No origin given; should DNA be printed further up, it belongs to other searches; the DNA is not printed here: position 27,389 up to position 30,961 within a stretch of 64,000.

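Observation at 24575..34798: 3407-aa single polypeptide that strings together about five tailspike-like beta-helix modules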

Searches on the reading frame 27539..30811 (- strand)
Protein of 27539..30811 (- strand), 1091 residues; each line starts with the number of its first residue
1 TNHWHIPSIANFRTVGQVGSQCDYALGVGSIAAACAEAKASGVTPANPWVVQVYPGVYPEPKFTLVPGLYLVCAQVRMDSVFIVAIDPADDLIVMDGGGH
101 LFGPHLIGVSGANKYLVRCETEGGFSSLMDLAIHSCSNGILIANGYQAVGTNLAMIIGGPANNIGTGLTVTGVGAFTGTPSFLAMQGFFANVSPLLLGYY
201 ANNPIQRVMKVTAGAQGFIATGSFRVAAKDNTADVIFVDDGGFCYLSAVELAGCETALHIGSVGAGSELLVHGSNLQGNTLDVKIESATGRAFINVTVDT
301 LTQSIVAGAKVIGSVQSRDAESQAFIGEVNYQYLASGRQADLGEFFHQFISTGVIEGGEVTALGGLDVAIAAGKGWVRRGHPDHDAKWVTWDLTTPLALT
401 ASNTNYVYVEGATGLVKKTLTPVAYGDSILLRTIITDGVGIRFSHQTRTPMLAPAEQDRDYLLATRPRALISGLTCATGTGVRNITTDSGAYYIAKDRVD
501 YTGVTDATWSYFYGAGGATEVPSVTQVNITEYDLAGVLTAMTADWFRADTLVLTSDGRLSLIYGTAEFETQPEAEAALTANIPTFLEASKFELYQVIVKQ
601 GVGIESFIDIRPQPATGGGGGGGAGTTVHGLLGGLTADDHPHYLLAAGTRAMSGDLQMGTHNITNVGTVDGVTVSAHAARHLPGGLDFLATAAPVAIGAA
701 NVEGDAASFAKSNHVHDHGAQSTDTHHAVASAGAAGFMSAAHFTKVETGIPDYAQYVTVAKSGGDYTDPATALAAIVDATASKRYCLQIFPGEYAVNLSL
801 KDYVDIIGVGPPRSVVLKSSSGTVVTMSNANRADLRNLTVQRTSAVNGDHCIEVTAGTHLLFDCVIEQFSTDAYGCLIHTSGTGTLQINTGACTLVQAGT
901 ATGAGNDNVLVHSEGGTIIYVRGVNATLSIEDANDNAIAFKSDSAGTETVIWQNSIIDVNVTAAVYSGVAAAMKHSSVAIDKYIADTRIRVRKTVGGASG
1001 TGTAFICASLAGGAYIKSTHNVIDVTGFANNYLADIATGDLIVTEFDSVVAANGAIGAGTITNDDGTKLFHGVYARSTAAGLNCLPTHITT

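Call 76: predict_structure(alignment_id=A6)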
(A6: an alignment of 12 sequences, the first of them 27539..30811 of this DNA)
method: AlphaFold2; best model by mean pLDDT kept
length: 1091 residues; sequences in the alignment: 12
mean_pLDDT: 63.1   pTM: 0.38
mean pLDDT of the five models: 63.1, 61.0, 60.9, 60.7, 59.9
residues with pLDDT >= 90: 49; 70-90: 475; 50-70: 239; < 50: 328
segments of 3 or more residues with pLDDT < 50: 1-8, 76-78, 122-125, 144-207, 214-229, 313-352, 379-385, 448-473, 494-497, 613-664, 667-673, 680-683, 685-749, 1071-1091
pLDDT, mean of each block of 10 residues (from residue 1): 41 71 81 90 85 85 87 62 82 78 73 69 54 56 43 30 29 38 38 35 44 51 44 63 63 71 64 68 73 58 63 45 31 28 29 65 88 67 52 89 83 85 66 75 51 34 34 54 69 54 73 67 73 70 89 80 86 81 67 85 81 37 28 33 33 32 45 52 41 28 27 26 26 28 32 80 84 89 88 90 87 79 86 86 76 86 81 73 77 68 68 76 79 76 71 83 74 67 77 72 84 74 83 84 74 76 63 32 31 25
secondary structure, 60 per line:
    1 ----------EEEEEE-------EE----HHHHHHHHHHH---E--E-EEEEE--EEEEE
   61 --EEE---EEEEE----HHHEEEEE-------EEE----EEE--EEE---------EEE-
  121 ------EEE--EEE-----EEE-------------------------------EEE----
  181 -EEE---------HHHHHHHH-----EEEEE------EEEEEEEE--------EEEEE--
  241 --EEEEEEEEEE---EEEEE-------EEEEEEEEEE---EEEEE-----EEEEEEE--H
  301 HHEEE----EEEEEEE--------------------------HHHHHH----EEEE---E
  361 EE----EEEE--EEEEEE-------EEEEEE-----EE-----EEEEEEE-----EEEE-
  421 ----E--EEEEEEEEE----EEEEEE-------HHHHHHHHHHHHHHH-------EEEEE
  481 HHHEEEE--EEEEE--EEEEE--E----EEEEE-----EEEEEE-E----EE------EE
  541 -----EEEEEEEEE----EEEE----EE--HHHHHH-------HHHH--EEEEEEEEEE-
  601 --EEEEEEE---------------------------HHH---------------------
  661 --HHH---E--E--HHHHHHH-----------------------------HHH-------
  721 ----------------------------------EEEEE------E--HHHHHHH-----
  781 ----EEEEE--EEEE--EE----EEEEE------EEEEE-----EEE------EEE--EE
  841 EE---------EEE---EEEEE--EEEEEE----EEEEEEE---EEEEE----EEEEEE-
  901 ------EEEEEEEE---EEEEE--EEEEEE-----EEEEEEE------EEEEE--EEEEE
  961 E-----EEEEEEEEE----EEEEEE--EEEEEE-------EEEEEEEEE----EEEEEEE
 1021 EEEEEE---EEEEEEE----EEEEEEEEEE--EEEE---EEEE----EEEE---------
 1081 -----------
elements in order (helices of 4 or more, strands of 3 or more residues): E11-16 H30-40 E49-53 E56-60 E63-65 E69-73 E81-85 E93-95 E100-102 E105-107 E117-119 E127-129 E132-134 E140-142 E174-176 E182-184 H194-201 E207-211 E218-225 E234-238 E243-252 E256-260 E268-277 E281-285 E291-297 E303-305 E310-316 H343-348 E353-356 E360-362 E367-370 E373-378 E386-391 E404-410 E416-419 E428-436 E441-446 H454-468 E476-480 E484-487 E490-494 E497-501 E509-513 E519-524 E546-554 E559-562 H571-576 H584-587 E590-599 E603-609 H675-681 E755-759 H769-775 E785-789 E792-795 E804-808 E815-819 E825-827 E834-836 E839-842 E852-854 E858-862 E865-870 E875-881 E885-889 E894-899 E907-914 E918-922 E925-930 E936-942 E949-953 E956-961 E967-975 E980-985 E988-993 E1001-1009 E1014-1026 E1030-1036 E1041-1050 E1053-1056 E1060-1063 E1068-1071
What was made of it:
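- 29819..30796 (-): Module b3, aa 1335-1660: a probable pectin-methylesterase-like beta-helix. AlphaFold gave pLDDT 70-90 for aa 1340-1470, below 50 for aa 1473-1558, and 60-73 for aa 1559-1641 (call 76).
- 28964..29818 (-): Domain Y, aa 1661-1945: a mixed beta/alpha domain. Modelled at pLDDT 50-89 (call 76).
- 28943..28963 (-): Gly7 hinge, aa 1946-1952. Its model confidence is low, as expected for a flexible linker (call 76).
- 28562..28942 (-): Fibre spacer 1, aa 1953-2079, with HPH and HVHDH motifs. The spacer is not modelled as a monomer (pLDDT below 50, call 76).
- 27587..28561 (-): Beta-helix module b4, aa 2080-2404: pectin-methylesterase-like fold without the CE8 catalytic motifs. AlphaFold pLDDT is 70-90 with regular short strands (call 76).
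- On Phage tailspike / depolymerase (pectin-lyase-fold receptor-binding protein): The low confidence of the HxH spacers as monomers (call 76) is compatible with a need for trimerisation but does not prove it.
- Checked: Its first ~130 residues and aa 1559-1641 are modelled as beta structure (pLDDT 60-90), but aa 1473-1558 fall below 50 (call 76).
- Part of b3 is poorly modelled (call 76).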

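Call 79: fold_search(model_id=the predicted structure, library=pdb)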
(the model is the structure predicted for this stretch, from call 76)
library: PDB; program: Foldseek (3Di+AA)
matches with E <= 10: 269; with E <= 0.001: 6
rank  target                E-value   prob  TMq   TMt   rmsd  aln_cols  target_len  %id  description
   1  8bwk_C                4.5e-05  0.99  0.15  0.21  33.1      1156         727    8  Metagenomic derived PL6 alginate lyase (released 2023-12-20)
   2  8bwk_A                1.3e-04  0.98  0.14  0.20  32.9      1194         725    8  Metagenomic derived PL6 alginate lyase (released 2023-12-20)
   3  1gq8                  4.0e-04  1.00  0.18  0.56   5.2       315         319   12  Pectin methylesterase from Carrot (released 2002-04-18)
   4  5gkd_A                4.8e-04  0.90  0.14  0.20  30.1      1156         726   10  Structure of PL6 family alginate lyase AlyGC (released 2017-02-08)
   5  1xg2_A                6.0e-04  1.00  0.17  0.53   7.5       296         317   12  Crystal structure of the complex between pectin methylesterase and its inhibitor protein (released 2005-03-22)
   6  8tne_C                8.6e-04  1.00  0.12  0.32  12.7       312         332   12  Crystal structure of bacterial pectin methylesterase Pme8A from rumen Butyrivibrio (released 2023-08-16)
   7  7o7t                  1.0e-03  0.82  0.13  0.19  29.3      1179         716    7  Structure of the PL6 family alginate lyase Patl3640 from Pseudoalteromonas atlantica T6c in complex with 4-deoxy-L-eryth (released 2021-07-28)
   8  8tne_B                2.2e-03  1.00  0.14  0.38  11.3       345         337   10  Crystal structure of bacterial pectin methylesterase Pme8A from rumen Butyrivibrio (released 2023-08-16)
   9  8tne_A                3.1e-03  1.00  0.12  0.34  12.6       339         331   11  Crystal structure of bacterial pectin methylesterase Pme8A from rumen Butyrivibrio (released 2023-08-16)
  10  7o77                  3.9e-03  0.47  0.11  0.15  31.1      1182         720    8  Structure of the PL6 family alginate lyase Patl3640 from Pseudoalteromonas atlantica T6c (released 2021-07-28)
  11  2pyg_B                4.9e-03  0.98  0.15  0.31  11.2       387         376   13  Azotobacter vinelandii Mannuronan C-5 epimerase AlgE4 A-module (released 2008-05-27)
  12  7dmk_A                5.3e-03  0.60  0.12  0.18  31.9      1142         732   10  PL6 alginate lyase BcAlyPL6 (released 2021-10-06)
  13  5c1e                  7.6e-03  1.00  0.16  0.51   7.1       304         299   12  Crystal Structure of the Pectin Methylesterase from Aspergillus niger in Penultimately Deglycosylated Form (N-acetylgluc (released 2015-07-01)
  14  4pew_A                8.0e-03  0.87  0.10  0.17  17.2       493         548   12  Structure of sacteLam55A from Streptomyces sp. SirexAA-E (released 2015-03-18)
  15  6nw9_C                9.6e-03  0.92  0.13  0.20  12.4       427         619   10  CRYSTAL STRUCTURE OF A TAILSPIKE PROTEIN 3 (TSP3, ORF212) FROM ESCHERICHIA COLI O157:H7 BACTERIOPHAGE CBA120 (released 2019-06-05)
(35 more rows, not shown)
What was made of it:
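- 29819..30796 (-): Two-helix PL6 lyases align across both b3 and b4 (call 79).
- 27587..28561 (-): Foldseek gave 1gq8 TM 0.56 and rmsd 5.2 A, 1xg2 TM 0.53, 5c1e TM 0.51 (call 79).
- On CE8 pectin methylesterase: b4: 1gq8 TM 0.56 and rmsd 5.2 A over 315 columns (call 79).
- Closest known: Two-domain PL6 alginate lyases. Same: They have two beta-helix domains in one chain, and they are the top Foldseek hits that span both b3 and b4 (call 79).
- Checked: The aa 2080-2400 block is a confidently modelled pectin-methylesterase-like beta-helix (calls 76, 79).
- b4 has a PME-like fold with TM 0.5-0.56 (calls 76, 79).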
